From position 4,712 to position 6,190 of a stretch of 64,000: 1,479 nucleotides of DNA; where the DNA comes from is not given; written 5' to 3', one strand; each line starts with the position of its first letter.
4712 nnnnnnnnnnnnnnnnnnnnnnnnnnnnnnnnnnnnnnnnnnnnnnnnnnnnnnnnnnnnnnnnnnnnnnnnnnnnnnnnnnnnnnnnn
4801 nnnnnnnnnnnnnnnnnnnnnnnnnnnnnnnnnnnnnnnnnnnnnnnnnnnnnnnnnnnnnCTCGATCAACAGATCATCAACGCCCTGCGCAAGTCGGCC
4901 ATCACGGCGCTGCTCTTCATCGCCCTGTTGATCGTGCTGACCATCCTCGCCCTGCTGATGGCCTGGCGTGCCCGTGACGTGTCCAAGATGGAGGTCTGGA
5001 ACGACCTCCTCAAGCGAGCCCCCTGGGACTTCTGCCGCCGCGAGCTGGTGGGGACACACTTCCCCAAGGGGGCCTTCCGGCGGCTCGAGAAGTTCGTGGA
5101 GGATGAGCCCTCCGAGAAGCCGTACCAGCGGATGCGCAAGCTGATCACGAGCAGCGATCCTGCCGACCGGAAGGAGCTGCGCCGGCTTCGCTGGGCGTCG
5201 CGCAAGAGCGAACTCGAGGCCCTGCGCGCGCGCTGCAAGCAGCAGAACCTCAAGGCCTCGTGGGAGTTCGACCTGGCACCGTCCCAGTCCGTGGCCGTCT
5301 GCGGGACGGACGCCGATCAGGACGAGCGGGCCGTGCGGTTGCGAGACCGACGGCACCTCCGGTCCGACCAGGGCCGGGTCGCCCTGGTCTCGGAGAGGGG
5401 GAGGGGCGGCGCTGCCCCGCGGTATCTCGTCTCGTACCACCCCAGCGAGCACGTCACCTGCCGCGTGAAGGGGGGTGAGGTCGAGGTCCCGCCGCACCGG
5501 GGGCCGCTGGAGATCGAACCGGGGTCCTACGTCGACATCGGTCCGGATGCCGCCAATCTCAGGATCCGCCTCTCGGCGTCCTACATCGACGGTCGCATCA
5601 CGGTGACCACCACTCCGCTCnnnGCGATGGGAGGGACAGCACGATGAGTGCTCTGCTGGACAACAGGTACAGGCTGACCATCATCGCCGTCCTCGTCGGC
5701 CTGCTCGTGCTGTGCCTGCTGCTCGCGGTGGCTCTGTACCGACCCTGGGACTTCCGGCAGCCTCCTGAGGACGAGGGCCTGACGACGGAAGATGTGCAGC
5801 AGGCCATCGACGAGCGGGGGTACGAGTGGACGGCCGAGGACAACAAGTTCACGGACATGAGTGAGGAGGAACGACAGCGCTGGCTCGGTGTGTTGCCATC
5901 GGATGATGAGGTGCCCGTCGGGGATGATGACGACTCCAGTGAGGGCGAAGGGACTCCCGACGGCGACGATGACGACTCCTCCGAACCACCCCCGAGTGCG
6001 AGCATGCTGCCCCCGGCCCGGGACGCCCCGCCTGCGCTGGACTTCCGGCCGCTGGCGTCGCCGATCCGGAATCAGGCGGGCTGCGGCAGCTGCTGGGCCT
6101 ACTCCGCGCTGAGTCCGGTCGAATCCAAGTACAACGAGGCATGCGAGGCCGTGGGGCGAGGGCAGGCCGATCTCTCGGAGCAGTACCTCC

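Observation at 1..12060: Envelope operon: SHOCT-tailed protein, vWA membrane protein, TM-anchored papain-like peptidase, FecR/TPR protein. The vWA protein and the peptidase share a similar C-terminal cytoplasmic tail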

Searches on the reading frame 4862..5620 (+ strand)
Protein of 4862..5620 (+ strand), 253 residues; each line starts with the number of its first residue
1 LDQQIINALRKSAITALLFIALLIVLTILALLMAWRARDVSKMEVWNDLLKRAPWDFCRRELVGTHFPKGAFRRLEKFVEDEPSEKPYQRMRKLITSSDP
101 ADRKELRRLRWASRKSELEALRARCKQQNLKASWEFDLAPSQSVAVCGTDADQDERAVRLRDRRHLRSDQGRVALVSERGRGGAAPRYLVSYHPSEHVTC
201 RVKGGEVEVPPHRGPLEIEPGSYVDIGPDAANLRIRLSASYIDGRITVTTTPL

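Call 20: find_homologous_proteins(query=window:4862-5620:+, max_evalue=0.01)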
Query seq(253 aa): 2422 candidates shared short words with the query, none scored E <= 0.01.

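Call 32: search_protein_representatives(alignment_id=A1)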
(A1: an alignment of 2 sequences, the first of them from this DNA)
Query: 2 sequences, 221 profile positions. Proteins with E-value up to 0.001 (for the whole library): 11; up to 1e-10: 3; up to 1e-30: 2. The best 11 are listed.
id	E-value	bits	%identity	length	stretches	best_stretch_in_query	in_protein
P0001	4.0e-120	415.9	-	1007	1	1-221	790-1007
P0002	8.0e-84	297.2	-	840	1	3-221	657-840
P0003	2.5e-14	70.0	-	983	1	2-221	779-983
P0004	9.5e-09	51.7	-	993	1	15-220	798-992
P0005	8.6e-08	48.6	-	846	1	5-214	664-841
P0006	4.0e-07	46.4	-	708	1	5-217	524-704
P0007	1.6e-06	44.4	-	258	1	5-218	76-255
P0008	1.8e-06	44.3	-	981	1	5-215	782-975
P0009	6.8e-06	42.4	-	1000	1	7-199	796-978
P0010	2.7e-05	40.4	-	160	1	74-219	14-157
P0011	1.6e-04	37.9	-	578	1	5-219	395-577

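Call 58: predict_structure(alignment_id=A6)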
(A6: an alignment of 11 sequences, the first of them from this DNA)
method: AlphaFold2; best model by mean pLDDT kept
length: 218 residues; sequences in the alignment: 11
mean_pLDDT: 91.2   pTM: 0.83
mean pLDDT of the five models: 91.2, 90.6, 88.9, 87.1, 86.8
residues with pLDDT >= 90: 170; 70-90: 41; 50-70: 7; < 50: 0
segments of 3 or more residues with pLDDT < 50: none
pLDDT, mean of each block of 10 residues (from residue 1): 86 94 92 96 91 94 95 96 96 94 91 81 93 94 78 92 88 80 91 94 94 96
secondary structure, 60 per line:
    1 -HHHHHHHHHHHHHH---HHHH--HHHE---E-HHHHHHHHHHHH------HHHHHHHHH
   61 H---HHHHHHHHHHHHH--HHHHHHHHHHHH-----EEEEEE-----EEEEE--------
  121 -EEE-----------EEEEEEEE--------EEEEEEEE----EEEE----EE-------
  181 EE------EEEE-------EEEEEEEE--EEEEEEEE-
elements in order: H2-15 H19-22 H34-45 H52-61 H65-77 H80-91 E97-102 E108-112 E122-124 E136-143 E152-159 E164-167 E189-192 E200-207 E210-217

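Call 64: search_solved_structures(query=A6, max_evalue=10)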
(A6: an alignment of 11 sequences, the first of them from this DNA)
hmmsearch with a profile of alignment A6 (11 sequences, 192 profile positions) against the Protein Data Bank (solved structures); distinct sequences matched with E-value up to 10: 0.

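Call 71: search_protein_families(library=pfam, alignment_id=A6, max_evalue=10)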
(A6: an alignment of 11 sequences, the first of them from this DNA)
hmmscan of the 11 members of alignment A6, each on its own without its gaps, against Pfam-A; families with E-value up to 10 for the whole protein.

A. member 1, seq(218 aa): 0 families

B. families by the number of members that match (of 11 scanned): 3 families
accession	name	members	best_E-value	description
PF01833.30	TIG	2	0.013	IPT/TIG domain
PF03061.28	4HBT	1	0.095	Thioesterase superfamily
PF04225.17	LysM_OapA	1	0.15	Opacity-associated protein A LysM-like domain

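Call 83: find_encoding_contigs(protein=P0005, flank=10000, max_places=4)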
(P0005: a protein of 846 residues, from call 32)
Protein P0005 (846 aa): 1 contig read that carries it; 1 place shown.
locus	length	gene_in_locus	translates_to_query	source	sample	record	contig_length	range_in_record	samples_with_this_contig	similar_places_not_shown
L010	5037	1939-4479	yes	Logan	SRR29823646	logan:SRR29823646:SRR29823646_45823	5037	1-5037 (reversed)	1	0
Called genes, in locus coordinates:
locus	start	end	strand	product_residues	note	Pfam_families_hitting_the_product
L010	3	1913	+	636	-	?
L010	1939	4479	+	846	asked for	PF03051:Peptidase_C1_2 (faint), PF00112:Peptidase_C1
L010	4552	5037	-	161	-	?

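Call 84: find_encoding_contigs(protein=P0006, flank=10000, max_places=4)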
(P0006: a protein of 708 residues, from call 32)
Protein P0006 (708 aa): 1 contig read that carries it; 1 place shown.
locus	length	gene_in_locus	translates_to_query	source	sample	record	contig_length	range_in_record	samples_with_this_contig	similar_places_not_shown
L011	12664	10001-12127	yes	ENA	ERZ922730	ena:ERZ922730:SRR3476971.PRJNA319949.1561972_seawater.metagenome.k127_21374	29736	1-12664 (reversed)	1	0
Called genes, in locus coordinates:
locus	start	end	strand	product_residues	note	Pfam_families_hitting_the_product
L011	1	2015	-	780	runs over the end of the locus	-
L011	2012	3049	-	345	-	-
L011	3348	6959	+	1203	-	PF13809:Tubulin_2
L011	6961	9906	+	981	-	-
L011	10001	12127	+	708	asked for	PF03051:Peptidase_C1_2 (faint), PF00112:Peptidase_C1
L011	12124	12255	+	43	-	-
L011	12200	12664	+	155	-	?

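Call 85: find_encoding_contigs(protein=P0003, flank=10000, max_places=4)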
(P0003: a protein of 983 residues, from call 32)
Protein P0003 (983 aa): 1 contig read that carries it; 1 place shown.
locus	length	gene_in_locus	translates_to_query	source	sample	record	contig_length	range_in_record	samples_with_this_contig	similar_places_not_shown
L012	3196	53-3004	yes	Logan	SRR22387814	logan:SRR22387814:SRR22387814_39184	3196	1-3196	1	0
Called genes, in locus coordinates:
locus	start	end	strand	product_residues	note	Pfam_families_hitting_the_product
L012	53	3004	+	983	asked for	-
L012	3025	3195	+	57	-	?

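Call 86: find_encoding_contigs(protein=P0004, flank=10000, max_places=4)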
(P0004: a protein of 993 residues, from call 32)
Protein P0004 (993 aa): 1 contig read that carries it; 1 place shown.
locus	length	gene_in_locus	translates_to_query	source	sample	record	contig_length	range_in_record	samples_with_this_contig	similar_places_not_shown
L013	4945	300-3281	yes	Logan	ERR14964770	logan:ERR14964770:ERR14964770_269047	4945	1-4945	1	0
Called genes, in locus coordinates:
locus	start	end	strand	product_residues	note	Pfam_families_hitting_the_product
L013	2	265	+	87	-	?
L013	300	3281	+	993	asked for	-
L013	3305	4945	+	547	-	?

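Call 90: search_protein_families(library=pfam, proteins=[L011:2012-3049:-, L011:3-2015:-, L010:4552-5037:-], max_evalue=0.001)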
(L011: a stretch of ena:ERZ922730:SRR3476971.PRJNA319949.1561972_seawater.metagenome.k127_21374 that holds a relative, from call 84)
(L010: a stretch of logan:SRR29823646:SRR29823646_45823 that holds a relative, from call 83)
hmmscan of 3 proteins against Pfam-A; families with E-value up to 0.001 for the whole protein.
L011:2012-3049:- (345 aa): 0 families

L011:3-2015:- (671 aa): 0 families

L010:4552-5037:- (161 aa): 1 family
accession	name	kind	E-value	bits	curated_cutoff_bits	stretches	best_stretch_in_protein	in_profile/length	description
PF02674.22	Colicin_V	-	1.7e-28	99.8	29.3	1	2-131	11-141/144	Colicin V production protein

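Call 112: fold_search(model_id=the predicted structure, library=pdb)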
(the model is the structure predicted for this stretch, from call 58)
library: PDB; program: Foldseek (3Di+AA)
matches with E <= 10: 244; with E <= 0.001: 0
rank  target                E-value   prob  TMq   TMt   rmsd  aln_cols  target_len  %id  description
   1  4yxb_B                7.4e-02  0.13  0.14  0.17  13.3       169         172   11  FliM(SPOA)::FliN fusion protein (released 2015-06-03)
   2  2jqj_MODEL_1_A        7.8e-02  0.69  0.25  0.35  11.0       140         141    8  NMR structure of yeast Dun1 FHA domain (released 2008-06-24)
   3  6es1_A                2.7e-01  0.08  0.15  0.10  15.6       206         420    6  Crystal structure of the binding domain from botulinum neurotoxin A2 bound to extracellular domain of human receptor S (released 2018-04-25)
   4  1zz6_B                3.0e-01  0.08  0.16  0.18  16.1       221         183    8  Crystal Structure of Apo-HppE (released 2005-07-26)
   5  1mk7_B                3.2e-01  0.08  0.16  0.18  14.2       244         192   14  CRYSTAL STRUCTURE OF AN INTEGRIN BETA3-TALIN CHIMERA (released 2003-01-28)
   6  4eq4_B                5.1e-01  0.06  0.16  0.09  17.0       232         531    8  Crystal structure of seleno-methionine derivatized GH3.12 (released 2012-06-20)
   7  1y19_B                7.1e-01  0.06  0.18  0.19  14.6       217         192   14  Structural basis for phosphatidylinositol phosphate kinase type I-gamma binding to talin at focal adhesions (released 2005-01-04)
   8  4yxb_A                7.5e-01  0.07  0.15  0.19  11.8       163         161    9  FliM(SPOA)::FliN fusion protein (released 2015-06-03)
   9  3ivf                  8.4e-01  0.06  0.18  0.13  14.6       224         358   12  Crystal structure of the talin head FERM domain (released 2010-08-18)
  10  22ob                  8.4e-01  0.02  0.11  0.08  18.2       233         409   16  Crystal structure of SjiH-Ni (released 2026-02-11)
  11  9c1t                  8.9e-01  0.07  0.18  0.13  14.7       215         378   13  Crystal structure of integrin beta-3 tail bound to the FERM-folded talin head domain with a D397R mutation (released 2025-04-23)
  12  9m2z                  9.4e-01  0.06  0.14  0.18   9.9       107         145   10  Crystal structure of an DUF3237 protein from Aspergillus (released 2025-04-09)
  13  9i2m                  9.4e-01  0.04  0.11  0.13  13.4       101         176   11  Crystal structure of the lipocalin cat allergen Fel d 4 (released 2025-12-03)
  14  8ftb                  1.0e+00  0.06  0.18  0.13  14.5       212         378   16  Crystal structure of integrin beta-2 tail bound to the FERM-folded talin head domain with a K306Q mutation (released 2024-07-03)
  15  4tvp_G                1.0e+00  0.05  0.15  0.09  23.2       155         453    9  Crystal Structure of the HIV-1 BG505 SOSIP.664 Env Trimer Ectodomain, Comprising Atomic-Level Definition of Pre-Fusion (released 2014-10-08)
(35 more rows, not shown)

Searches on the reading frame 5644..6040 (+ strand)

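Call 61: search_protein_families(library=pfam, proteins=[window:5644-6040:+], max_evalue=10)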
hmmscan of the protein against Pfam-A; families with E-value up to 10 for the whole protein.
window:5644-6040:+ (132 aa): 3 families
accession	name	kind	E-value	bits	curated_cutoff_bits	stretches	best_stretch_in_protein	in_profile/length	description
PF13670.12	PepSY_2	-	0.073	13.5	24.3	1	21-68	6-49/83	Peptidase propeptide and YPEB domain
PF08114.16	PMP1_2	-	0.32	11.2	22.3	1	14-39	13-37/43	ATPase proteolipid family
PF24334.1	DUF7502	-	9.5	5.9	27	0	63-116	186-239/281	Family of unknown function (DUF7502)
